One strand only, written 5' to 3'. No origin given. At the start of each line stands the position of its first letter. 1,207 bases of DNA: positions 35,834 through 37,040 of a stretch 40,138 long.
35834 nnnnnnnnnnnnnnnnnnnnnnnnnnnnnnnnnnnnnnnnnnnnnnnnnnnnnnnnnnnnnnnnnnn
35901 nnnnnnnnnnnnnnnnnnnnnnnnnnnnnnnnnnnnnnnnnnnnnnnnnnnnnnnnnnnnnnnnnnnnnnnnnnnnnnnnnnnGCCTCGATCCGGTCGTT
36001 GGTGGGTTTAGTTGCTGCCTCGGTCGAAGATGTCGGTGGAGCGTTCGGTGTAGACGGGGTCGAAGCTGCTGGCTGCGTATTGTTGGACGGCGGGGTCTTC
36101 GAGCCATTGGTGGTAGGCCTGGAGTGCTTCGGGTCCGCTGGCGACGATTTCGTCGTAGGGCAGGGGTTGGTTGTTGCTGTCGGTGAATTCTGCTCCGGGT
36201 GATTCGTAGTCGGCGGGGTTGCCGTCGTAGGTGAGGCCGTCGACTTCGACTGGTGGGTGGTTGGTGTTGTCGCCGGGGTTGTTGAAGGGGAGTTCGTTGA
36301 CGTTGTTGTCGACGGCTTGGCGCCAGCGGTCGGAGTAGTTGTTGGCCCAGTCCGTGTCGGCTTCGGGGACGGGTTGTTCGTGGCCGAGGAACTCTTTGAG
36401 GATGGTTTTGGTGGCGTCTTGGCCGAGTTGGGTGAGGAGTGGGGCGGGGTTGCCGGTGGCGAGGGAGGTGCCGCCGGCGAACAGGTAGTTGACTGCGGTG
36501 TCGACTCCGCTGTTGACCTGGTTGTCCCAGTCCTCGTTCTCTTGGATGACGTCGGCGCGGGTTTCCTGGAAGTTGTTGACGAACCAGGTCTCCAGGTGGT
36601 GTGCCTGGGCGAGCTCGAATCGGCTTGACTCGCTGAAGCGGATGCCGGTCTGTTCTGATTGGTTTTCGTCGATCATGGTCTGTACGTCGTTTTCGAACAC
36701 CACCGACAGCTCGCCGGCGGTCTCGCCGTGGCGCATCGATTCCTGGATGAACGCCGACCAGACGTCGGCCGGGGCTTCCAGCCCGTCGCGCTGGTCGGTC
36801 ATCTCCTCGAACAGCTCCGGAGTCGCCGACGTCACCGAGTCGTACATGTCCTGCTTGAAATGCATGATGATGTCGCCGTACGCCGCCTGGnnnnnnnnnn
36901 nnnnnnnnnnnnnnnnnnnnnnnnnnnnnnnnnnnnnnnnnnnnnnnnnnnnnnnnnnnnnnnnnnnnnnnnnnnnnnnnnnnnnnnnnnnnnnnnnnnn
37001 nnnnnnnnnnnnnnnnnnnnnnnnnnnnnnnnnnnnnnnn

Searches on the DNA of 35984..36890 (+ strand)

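Call 48: search_dna_similar(query=window:35984-36890:+, collection=plasmids, mode=distant, max_rows=10)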
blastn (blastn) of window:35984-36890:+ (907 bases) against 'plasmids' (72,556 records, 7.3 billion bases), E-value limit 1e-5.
No match.

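Call 49: search_dna_similar(query=window:35984-36890:+, collection=phages, mode=distant, max_rows=10)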
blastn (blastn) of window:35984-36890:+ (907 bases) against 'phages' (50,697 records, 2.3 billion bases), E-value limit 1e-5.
No match.
